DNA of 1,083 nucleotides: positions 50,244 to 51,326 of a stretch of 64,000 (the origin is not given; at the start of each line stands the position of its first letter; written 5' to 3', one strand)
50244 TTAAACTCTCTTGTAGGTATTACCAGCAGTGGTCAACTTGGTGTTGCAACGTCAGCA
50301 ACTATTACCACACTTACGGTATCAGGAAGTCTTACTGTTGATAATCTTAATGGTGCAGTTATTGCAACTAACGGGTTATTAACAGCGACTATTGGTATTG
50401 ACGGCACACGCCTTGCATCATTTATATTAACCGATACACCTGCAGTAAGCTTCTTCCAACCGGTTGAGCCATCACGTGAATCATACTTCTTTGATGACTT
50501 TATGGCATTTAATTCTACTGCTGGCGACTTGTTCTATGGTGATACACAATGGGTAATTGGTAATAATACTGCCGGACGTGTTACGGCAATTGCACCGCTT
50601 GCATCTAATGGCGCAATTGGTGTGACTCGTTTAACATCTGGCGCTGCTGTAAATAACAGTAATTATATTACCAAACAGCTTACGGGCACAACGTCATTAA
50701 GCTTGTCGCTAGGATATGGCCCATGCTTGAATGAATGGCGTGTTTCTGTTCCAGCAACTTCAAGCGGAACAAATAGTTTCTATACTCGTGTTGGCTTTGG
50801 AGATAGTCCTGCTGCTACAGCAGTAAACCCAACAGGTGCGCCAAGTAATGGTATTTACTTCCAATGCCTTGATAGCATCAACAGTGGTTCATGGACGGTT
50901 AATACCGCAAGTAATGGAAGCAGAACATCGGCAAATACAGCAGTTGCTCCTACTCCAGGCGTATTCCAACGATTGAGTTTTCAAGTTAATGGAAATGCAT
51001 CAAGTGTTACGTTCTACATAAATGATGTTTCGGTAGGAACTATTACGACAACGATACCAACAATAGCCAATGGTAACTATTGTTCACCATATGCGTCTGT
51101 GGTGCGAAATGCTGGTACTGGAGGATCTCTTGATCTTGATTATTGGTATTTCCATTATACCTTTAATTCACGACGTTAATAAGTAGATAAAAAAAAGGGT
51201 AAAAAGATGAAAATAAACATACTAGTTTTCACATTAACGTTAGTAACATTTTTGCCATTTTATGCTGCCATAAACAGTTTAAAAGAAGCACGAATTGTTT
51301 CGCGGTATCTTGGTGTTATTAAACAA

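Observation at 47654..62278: A shared ~250-aa C-terminal head domain is the alternative ending to the S74 chaperone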

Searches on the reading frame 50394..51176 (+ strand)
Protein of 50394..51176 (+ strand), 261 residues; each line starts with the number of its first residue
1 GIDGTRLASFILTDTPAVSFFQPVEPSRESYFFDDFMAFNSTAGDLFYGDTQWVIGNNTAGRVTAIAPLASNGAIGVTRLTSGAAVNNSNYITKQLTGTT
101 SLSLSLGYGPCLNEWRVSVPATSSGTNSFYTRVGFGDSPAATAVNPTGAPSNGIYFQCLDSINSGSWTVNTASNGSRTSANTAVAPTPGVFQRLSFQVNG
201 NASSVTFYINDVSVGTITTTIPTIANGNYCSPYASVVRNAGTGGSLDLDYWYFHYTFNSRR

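Call 10: search_solved_structures(query=window:50394-51176:+, max_evalue=10)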
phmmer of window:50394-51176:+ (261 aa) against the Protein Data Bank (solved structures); distinct sequences matched with E-value up to 10: 1.
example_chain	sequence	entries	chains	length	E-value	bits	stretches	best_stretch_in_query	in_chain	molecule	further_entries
7pvp_A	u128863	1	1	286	1.2e-07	34.9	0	82-124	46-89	SAKe6BC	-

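Call 11: find_homologous_proteins(query=window:50394-51176:+, max_evalue=0.001)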
Query window:50394-51176:+ (261 aa): 4 proteins with E <= 0.001 among 2019 candidates.
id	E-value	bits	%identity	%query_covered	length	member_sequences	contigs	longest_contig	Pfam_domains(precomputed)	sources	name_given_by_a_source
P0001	7.2e-76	273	52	100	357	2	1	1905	-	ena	-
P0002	2.9e-70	255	52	100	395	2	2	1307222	-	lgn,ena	-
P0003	8.8e-70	253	53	100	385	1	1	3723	-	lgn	-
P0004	3.1e-7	48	29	60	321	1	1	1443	PF22237.4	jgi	jgi:hypothetical protein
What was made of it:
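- Tried and rejected: The word-indexed protein search found only 4 relatives (call 11).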

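Call 13: search_protein_families(library=pfam, proteins=[P0004, P0001, P0003, window:50394-51176:+], max_evalue=10)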
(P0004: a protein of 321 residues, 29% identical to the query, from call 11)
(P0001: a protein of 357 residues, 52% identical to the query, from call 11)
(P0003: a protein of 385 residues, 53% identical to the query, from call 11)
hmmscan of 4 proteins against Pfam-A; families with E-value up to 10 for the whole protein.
P0004 (321 aa): 1 family
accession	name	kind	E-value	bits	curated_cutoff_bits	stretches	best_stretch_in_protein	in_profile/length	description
PF22237.3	SO2946-like_C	-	4.3e-16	59.8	27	1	147-309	3-163/163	SO2946-like, C-terminal domain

P0001 (357 aa): 0 families

P0003 (385 aa): 1 family
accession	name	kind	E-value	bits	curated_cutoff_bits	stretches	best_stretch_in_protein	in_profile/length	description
PF22490.1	EndA_linker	-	1.2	9.4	27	0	361-375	2-17/33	tRNA-splicing endonuclease, linker domain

window:50394-51176:+ (261 aa): 3 families
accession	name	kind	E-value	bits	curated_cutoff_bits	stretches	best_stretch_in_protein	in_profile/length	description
PF22237.3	SO2946-like_C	-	1.4e-05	25.6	27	1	75-227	3-140/163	SO2946-like, C-terminal domain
PF19417.4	RnlA_toxin_N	-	0.013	16.2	24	1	184-235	31-80/82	RNase LS, bacterial toxin N-terminal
PF06832.18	BiPBP_C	-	0.18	12.2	26.8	1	180-218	19-59/90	Penicillin-Binding Protein C-terminus Family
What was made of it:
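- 50394..51176 (+): Tip copy 2, the copy that was modelled. The jelly roll starts at about residue 29 (nt ~50478). Call 13: PF22237 at 25.6 bits (cutoff 27), E 1.4e-5.
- PF22237 scores 25.6 bits for copy 2 (call 13).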

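Call 14: search_protein_families(library=phrogs, proteins=[P0004, window:50394-51176:+], max_evalue=1)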
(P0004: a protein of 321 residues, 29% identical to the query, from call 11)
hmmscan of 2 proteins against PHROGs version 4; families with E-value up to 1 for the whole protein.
P0004 (321 aa): 3 families
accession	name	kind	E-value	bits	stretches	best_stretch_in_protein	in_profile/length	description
phrog_3904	-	tail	6.1e-05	22.5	1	3-53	880-931/1086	tail fiber protein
phrog_15437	-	tail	0.0019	17.9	1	9-62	461-514/656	tail fiber protein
phrog_9464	-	unknown function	0.015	16.3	1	12-53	5-49/181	-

window:50394-51176:+ (261 aa): 0 families

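Call 19: find_encoding_contigs(protein=P0002, flank=2000, max_places=3)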
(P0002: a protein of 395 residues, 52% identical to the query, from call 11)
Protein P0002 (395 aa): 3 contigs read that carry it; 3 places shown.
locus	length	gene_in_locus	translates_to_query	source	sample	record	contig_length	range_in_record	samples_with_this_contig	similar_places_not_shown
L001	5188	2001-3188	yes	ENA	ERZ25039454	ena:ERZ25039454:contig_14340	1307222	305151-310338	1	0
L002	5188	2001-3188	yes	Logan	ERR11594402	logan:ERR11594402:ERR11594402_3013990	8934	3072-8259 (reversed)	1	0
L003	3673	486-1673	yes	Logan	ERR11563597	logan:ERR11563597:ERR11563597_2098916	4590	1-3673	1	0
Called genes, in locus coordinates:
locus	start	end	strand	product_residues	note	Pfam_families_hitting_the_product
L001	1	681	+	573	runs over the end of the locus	PF01368:DHH, PF02272:DHHA1, PF17768:RecJ_OB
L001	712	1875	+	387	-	PF07992:Pyr_redox_2 (weak), PF13454:NAD_binding_9 (faint)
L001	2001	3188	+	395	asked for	-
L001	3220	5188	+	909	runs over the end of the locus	-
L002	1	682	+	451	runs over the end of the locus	?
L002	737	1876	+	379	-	PF07992:Pyr_redox_2 (weak), PF13454:NAD_binding_9 (faint)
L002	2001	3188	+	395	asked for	-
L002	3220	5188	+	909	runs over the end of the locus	-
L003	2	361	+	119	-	?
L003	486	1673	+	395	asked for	-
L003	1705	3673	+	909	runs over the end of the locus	-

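Call 24: search_solved_structures(query=A2, max_evalue=10, show_alignments=2)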
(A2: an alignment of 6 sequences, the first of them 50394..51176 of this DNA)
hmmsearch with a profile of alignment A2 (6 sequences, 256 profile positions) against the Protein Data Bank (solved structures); distinct sequences matched with E-value up to 10: 2.
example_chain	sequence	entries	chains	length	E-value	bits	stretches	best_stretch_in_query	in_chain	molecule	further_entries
5wut_A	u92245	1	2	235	1.4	11.7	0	166-215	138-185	ULam111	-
7aor_u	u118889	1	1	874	1.8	11.3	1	28-117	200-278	mS35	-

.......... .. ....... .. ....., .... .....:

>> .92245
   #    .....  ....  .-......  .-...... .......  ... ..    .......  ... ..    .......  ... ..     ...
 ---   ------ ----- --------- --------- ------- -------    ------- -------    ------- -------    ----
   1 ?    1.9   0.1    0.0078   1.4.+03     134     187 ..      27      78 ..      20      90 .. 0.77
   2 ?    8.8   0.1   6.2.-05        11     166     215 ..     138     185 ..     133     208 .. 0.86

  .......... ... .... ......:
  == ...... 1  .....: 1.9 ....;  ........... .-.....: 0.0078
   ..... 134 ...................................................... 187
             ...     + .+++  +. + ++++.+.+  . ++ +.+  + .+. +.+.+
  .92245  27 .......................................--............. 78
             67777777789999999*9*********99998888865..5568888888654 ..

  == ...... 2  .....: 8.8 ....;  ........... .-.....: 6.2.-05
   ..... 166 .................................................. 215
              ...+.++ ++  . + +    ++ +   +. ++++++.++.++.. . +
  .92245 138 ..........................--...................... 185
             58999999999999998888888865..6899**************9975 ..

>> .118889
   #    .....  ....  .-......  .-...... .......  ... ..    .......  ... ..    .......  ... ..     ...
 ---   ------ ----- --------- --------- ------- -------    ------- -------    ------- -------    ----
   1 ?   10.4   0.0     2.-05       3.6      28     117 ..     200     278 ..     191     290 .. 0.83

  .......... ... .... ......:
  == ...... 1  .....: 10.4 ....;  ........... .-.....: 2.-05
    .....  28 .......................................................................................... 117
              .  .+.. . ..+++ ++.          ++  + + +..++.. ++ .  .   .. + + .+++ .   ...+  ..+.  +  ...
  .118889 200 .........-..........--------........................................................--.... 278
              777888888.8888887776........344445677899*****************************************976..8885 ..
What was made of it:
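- A weak profile hit to a GH16 laminarinase (5wut, E 1.4) was found (call 24).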

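Call 25: predict_structure(alignment_id=A2)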
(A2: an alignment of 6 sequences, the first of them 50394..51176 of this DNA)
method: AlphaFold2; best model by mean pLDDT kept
length: 261 residues; sequences in the alignment: 6
mean_pLDDT: 67.2   pTM: 0.72
mean pLDDT of the five models: 67.2, 66.6, 66.2, 65.0, 63.8
residues with pLDDT >= 90: 44; 70-90: 98; 50-70: 44; < 50: 75
segments of 3 or more residues with pLDDT < 50: 1-26, 37-51, 57-74, 97-102, 140-146
pLDDT, mean of each block of 10 residues (from residue 1): 35 36 49 54 31 49 34 58 74 56 65 88 71 76 52 86 74 90 85 91 93 94 74 81 82 72 44
secondary structure, 60 per line:
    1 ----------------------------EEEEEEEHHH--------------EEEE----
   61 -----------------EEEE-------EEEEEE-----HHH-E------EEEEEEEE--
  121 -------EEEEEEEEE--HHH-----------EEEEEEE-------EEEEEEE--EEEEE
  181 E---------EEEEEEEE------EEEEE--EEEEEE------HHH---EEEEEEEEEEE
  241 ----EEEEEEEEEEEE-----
elements in order: E29-35 E53-56 E78-81 E89-94 E111-118 E128-136 E153-159 E167-173 E176-181 E191-198 E205-209 E212-217 E230-240 E245-256
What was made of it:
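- Tried and rejected: The first AF2 run, with 6 sequences, was mediocre (pLDDT 67; call 25).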

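Call 27: search_protein_representatives(alignment_id=A2)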
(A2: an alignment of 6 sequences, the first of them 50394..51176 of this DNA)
Query: 6 sequences, 256 profile positions. Proteins with E-value up to 0.001 (for the whole library): 9132; up to 1e-10: 5314; up to 1e-30: 217. The best 150 are listed.
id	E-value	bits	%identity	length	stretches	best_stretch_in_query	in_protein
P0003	2.6e-118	410.7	-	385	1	1-256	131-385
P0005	1.0e-113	395.6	-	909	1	1-256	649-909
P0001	3.1e-113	394.0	-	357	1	1-256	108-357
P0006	4.4e-106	370.6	-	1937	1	1-256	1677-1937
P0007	3.5e-85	302.1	-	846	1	1-256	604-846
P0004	6.0e-85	301.3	-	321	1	12-256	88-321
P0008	1.6e-77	276.9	-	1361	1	1-256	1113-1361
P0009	9.8e-72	258.0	-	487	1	1-256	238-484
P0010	1.3e-54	201.9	-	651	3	29-252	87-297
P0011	7.1e-54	199.5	-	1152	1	1-256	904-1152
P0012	7.8e-45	169.9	-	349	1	14-256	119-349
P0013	1.1e-44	169.4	-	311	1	28-255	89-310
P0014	1.2e-43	165.9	-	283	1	28-256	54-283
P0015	4.9e-43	164.0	-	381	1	29-256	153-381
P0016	3.6e-42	161.2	-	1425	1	1-256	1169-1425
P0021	8.4e-41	156.7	-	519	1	30-256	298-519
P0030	6.2e-39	150.5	-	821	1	1-255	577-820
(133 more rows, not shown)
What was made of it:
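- On Pfam PF22237 SO2946-like_C: The exhaustive HMM search links them continuously (call 27).
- There are 9132 representative clusters at E<=1e-3 (call 27).
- Tried and rejected: The exhaustive HMM search was needed to see the family (call 27).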

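Call 28: fold_search(model_id=the predicted structure, library=pdb)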
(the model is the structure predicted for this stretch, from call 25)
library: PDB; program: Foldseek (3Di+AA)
matches with E <= 10: 1843; with E <= 0.001: 721
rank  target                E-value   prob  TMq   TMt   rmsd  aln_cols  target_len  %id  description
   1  3dgt                  1.2e-08  1.00  0.54  0.51  10.0       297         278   15  The 1.5 A crystal structure of endo-1,3-beta-glucanase from Streptomyces sioyaensis (released 2008-09-02)
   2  7eo3                  2.4e-08  1.00  0.53  0.50  10.7       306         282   13  X-ray structure analysis of beita-1,3-glucanase (released 2022-03-02)
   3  9vbx_A                2.4e-08  1.00  0.52  0.57   5.7       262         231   11  Lectin FRIL from Lablab purpureus complexed to Lewis X tetrasaccharide (released 2026-03-18)
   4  3zvx_B                3.0e-08  1.00  0.54  0.58   5.5       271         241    8  STRUCTURE OF THE LECTIN FROM PLATYPODIUM ELEGANS IN COMPLEX WITH A TRIMANNOSIDE (released 2012-01-11)
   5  9vbz_A                3.0e-08  1.00  0.49  0.53   6.0       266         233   12  Lectin FRIL from Lablab purpureus complexed to oligomannose (released 2026-03-18)
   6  2a5z_C                4.1e-08  1.00  0.53  0.56   8.9       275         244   13  Crystal Structure of Protein of Unknown Function SO2946 from Shewanella oneidensis MR-1 (released 2005-08-16)
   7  3zvx_A                5.4e-08  1.00  0.53  0.57   5.4       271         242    8  STRUCTURE OF THE LECTIN FROM PLATYPODIUM ELEGANS IN COMPLEX WITH A TRIMANNOSIDE (released 2012-01-11)
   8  9vby_A                5.7e-08  1.00  0.50  0.55   5.8       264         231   12  Lectin FRIL from Lablab purpureus with self glycan (released 2026-03-18)
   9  9vbw_B                5.7e-08  1.00  0.49  0.53   6.1       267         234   13  Lectin FRIL from Lablab purpureus complexed to Lewis X tetrasaccharide (released 2026-03-18)
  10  9vbw_G                6.4e-08  1.00  0.50  0.54   5.9       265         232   12  Lectin FRIL from Lablab purpureus complexed to Lewis X tetrasaccharide (released 2026-03-18)
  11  9vbw_D                7.1e-08  1.00  0.51  0.56   5.8       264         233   12  Lectin FRIL from Lablab purpureus complexed to Lewis X tetrasaccharide (released 2026-03-18)
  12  1mac_A                9.9e-08  1.00  0.51  0.61   5.5       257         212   15  CRYSTAL STRUCTURE AND SITE-DIRECTED MUTAGENESIS OF BACILLUS MACERANS ENDO-1,3-1,4-BETA-GLUCANASE (released 1995-02-27)
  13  2a5z_A                9.9e-08  1.00  0.52  0.56   8.6       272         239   14  Crystal Structure of Protein of Unknown Function SO2946 from Shewanella oneidensis MR-1 (released 2005-08-16)
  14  5ly8                  9.9e-08  1.00  0.51  0.57   9.4       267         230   10  Structure of the CBM2 module of Lactobacillus casei BL23 phage J-1 evolved Dit. (released 2017-03-22)
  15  5eyx_B                1.2e-07  1.00  0.50  0.53   6.2       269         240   10  Monoclinic Form of Centrolobium tomentosum seed lectin (CTL) complexed with Man1-3Man-OMe. (released 2016-03-16)
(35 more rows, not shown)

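Call 32: search_protein_families(library=pfam, alignment_id=A3, max_evalue=0.001)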
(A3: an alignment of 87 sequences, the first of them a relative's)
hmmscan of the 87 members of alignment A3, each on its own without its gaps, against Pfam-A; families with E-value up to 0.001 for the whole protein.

A. member 1, P0012 (349 aa): 1 family
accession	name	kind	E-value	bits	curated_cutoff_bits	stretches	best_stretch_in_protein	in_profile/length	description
PF22237.3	SO2946-like_C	-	4.3e-09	37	27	1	175-337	3-163/163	SO2946-like, C-terminal domain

B. families by the number of members that match (of 87 scanned): 7 families
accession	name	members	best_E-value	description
PF22237.3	SO2946-like_C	72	2.6e-28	SO2946-like, C-terminal domain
PF13385.13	Laminin_G_3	11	1.9e-13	Concanavalin A-like lectin/glucanases superfamily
PF18338.7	BppL_N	3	2.1e-06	Lower baseplate protein N-terminal domain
PF12789.12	PTR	1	2.6e-12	Phage tail repeat like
PF19264.4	DUF5907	1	2.1e-05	Repeat of unknown function (DUF5907)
PF13129.11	DUF3953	1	2.3e-05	Protein of unknown function (DUF3953)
PF02839.19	CBM_5_12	1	0.00053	Carbohydrate-binding module family 5/12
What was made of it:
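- On GH16 glycoside hydrolases: There is no GH16 hit in Pfam (calls 13, 32).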

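Call 33: search_protein_families(library=phrogs, alignment_id=A3, max_evalue=0.001)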
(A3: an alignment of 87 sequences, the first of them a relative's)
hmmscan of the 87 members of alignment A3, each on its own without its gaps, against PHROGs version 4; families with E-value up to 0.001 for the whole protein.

A. member 1, P0012 (349 aa): 2 families
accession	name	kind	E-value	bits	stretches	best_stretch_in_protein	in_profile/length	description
phrog_3904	-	tail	3.9e-05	23.1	1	31-85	882-934/1086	tail fiber protein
phrog_15437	-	tail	0.00034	20.4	1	31-84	456-507/656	tail fiber protein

B. families by the number of members that match (of 87 scanned): 107 families (the first 25 are shown)
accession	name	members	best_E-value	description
phrog_5207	-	10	7.8e-35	-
phrog_33513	-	10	2.8e-24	-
phrog_35419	-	9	3.5e-47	tail fiber protein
phrog_38707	-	9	1.4e-38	-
phrog_13892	-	9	2.2e-37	minor tail protein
phrog_38418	-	9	4.5e-33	-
phrog_8780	-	9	9.6e-31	minor tail protein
phrog_30593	-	9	1.2e-30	-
phrog_24819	-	9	1.9e-23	-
phrog_2952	-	8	3.6e-46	minor tail protein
phrog_24919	-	8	1e-22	tail fiber protein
phrog_7449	-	8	3e-17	-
phrog_8078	-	7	5e-24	virion structural protein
phrog_697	-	7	1.1e-23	structural protein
phrog_25721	-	6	2.6e-25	-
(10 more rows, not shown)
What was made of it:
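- PHROG families are tail fibre or minor tail, and BppL_N and PTR partners occur (calls 32, 33).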

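Call 36: find_related_loci(query=A4, collection=genome_contigs, flank=10000)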
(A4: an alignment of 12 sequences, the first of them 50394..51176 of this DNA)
Query A4 (261 aa) in genome_contigs; peptide patterns used: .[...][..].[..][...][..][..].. (x = any residue, [..] = any of these).
15 stretches matched a pattern; 2 encode a relative of the query (tblastn E <= 1e-3); 2 distinct loci.
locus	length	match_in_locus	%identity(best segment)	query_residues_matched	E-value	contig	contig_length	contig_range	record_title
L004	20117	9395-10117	53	1-261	2e-80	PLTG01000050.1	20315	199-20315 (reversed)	MAG: Candidatus Dependentiae bacterium isolate bog_1370 73.20120700_S1D.225_contig_96544, whole genome shotgun sequence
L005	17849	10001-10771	35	1-261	2e-28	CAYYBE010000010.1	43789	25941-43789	MAG TPA_asm: uncultured Candidatus Babeliaceae bacterium isolate SRP302447_co3_232 genome assembly, contig: NODE_2304_le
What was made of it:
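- The closest tip homologues are in Dependentiae MAGs (call 36).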

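Call 46: search_protein_families(library=pfam, proteins=[L004:7517-10120:+, L004:10138-12762:+, L005:6554-10774:+, L005:4044-6362:+, L005:2509-4002:+, L004:5135-6889:-], max_evalue=0.01)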
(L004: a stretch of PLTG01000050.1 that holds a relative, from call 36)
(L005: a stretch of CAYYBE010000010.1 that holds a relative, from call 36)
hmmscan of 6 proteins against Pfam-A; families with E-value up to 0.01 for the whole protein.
L004:7517-10120:+ (867 aa): 0 families

L004:10138-12762:+ (874 aa): 0 families

L005:6554-10774:+ (1406 aa): 2 families
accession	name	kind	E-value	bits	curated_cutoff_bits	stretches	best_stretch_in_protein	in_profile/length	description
PF22237.3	SO2946-like_C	-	6e-13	49.6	27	1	1218-1373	2-144/163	SO2946-like, C-terminal domain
PF13385.13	Laminin_G_3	-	2.9e-06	28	27.6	1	1280-1403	33-146/151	Concanavalin A-like lectin/glucanases superfamily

L005:4044-6362:+ (772 aa): 0 families

L005:2509-4002:+ (497 aa): 3 families
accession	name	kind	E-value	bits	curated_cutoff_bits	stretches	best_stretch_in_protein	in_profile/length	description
PF00152.25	tRNA-synt_2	-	1.7e-93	313.5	25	1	157-493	2-307/308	tRNA synthetases class II (D, K and N)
PF01336.31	tRNA_anti-codon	-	6.7e-13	48.8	27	1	63-140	2-75/75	OB-fold nucleic acid binding domain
PF01409.25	tRNA-synt_2d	-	0.0073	16.2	19.8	0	249-314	105-169/246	tRNA synthetases class II core domain (F)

L004:5135-6889:- (584 aa): 3 families
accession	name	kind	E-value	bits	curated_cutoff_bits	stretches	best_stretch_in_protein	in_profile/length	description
PF01068.26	DNA_ligase_A_M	-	9.1e-50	169.6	26.2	1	222-420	1-204/204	ATP dependent DNA ligase domain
PF04675.19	DNA_ligase_A_N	-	4.4e-34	118.6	24.6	1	3-171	2-174/174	DNA ligase N terminus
PF04679.21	DNA_ligase_A_C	-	1.9e-19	70.3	27.5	1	450-556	4-94/94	ATP dependent DNA ligase C terminal region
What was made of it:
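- It scores 49.6 bits for a Babeliaceae homologue that is 35% identical (calls 36, 46).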

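Call 51: search_dna_similar(query=window:50394-51176:+, collection=phages, mode=protein, max_evalue=0.001, max_rows=25)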
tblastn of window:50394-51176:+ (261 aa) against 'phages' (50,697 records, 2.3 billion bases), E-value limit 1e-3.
Records with a match: 1; places in all: 1; records where one place covers at least 80% of the query: 0.
Best place of each record, by identity: <60% 1.
By first word of the organism name: Pseudanabaena 1.
By host as written in the record: Pseudanabaena sp. 1.
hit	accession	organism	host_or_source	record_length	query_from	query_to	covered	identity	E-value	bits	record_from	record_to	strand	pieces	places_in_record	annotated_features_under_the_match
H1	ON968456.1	Pseudanabaena phage Pan5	Pseudanabaena sp.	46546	114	261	57%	35.5%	5e-12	71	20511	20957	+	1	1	hypothetical protein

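Call 52: get_annotated_region(hit=H1, flank=8000)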
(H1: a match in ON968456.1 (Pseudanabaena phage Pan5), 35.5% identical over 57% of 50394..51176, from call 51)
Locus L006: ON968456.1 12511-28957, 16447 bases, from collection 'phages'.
description: Pseudanabaena phage Pan5, complete genome.
organism: Pseudanabaena phage Pan5 (NCBI taxid 2981588)
taxonomy: Viruses; Duplodnaviria; Heunggongvirae; Uroviricota; Caudoviricetes
host: Pseudanabaena sp.; source: water samples from the Lake Chaohu; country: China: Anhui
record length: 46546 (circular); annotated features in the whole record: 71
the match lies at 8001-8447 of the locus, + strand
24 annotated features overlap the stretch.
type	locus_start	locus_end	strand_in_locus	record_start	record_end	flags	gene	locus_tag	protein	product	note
CDS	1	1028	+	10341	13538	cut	-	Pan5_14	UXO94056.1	hypothetical protein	-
CDS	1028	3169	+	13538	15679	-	-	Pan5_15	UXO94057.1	hypothetical protein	-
CDS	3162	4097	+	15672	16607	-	-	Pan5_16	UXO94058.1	hypothetical protein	-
CDS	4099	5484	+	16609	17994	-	-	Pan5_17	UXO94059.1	receptor-binding domain of short tail fiber protein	Short tail fibre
CDS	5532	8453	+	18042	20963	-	-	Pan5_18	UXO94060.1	hypothetical protein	-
CDS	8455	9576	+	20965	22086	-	-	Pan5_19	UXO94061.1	heparin lyase I family protein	Lyase I family protein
CDS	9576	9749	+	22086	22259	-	-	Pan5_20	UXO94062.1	hypothetical protein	-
CDS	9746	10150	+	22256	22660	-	-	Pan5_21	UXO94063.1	hypothetical protein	-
CDS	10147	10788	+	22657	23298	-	-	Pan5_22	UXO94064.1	hypothetical protein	-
CDS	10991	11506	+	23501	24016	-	-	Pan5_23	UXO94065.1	hypothetical protein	-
CDS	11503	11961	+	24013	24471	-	-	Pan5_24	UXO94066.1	hypothetical protein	-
CDS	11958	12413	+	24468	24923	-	-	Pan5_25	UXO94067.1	peptidoglycan L-alanyl-D-glutamate endopeptidase precursor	Endopeptidase precursor; peptidoglycan L-alanyl-D-glutamate endopeptidase CwlK precursor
CDS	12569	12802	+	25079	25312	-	-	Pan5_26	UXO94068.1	hypothetical protein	-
CDS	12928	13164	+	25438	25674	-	-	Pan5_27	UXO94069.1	hypothetical protein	-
CDS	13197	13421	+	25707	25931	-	-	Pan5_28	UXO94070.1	hypothetical protein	-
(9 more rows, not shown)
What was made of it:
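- In Pseudanabaena phage Pan5, gp18 follows the short-tail-fibre gene (calls 51, 52).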

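Call 65: predict_structure(alignment_id=A6)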
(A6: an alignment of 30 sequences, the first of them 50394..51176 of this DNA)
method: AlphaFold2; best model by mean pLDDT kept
length: 261 residues; sequences in the alignment: 30
mean_pLDDT: 82.8   pTM: 0.83
mean pLDDT of the five models: 82.8, 82.0, 81.0, 80.5, 80.3
residues with pLDDT >= 90: 120; 70-90: 78; 50-70: 57; < 50: 6
segments of 3 or more residues with pLDDT < 50: 3-7
pLDDT, mean of each block of 10 residues (from residue 1): 48 61 68 80 58 74 74 80 86 77 86 96 88 88 74 92 83 95 93 97 98 98 88 92 92 91 66
secondary structure, 60 per line:
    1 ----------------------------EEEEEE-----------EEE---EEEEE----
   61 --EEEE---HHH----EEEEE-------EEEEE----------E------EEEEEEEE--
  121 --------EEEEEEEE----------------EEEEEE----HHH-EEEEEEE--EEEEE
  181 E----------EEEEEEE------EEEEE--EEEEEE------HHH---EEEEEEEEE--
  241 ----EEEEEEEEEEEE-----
elements in order: E29-34 E46-48 E52-56 E63-66 E77-81 E89-93 E111-118 E129-136 E153-158 E167-173 E176-181 E192-198 E205-209 E212-217 E230-238 E245-256
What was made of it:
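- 50394..51176 (+): Call 65: pLDDT 82.8, pTM 0.83.
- The AF2 model has pLDDT 82.8 and pTM 0.83, with 16 strands (call 65).
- Tried and rejected: It was replaced by a 30-sequence run (call 65).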
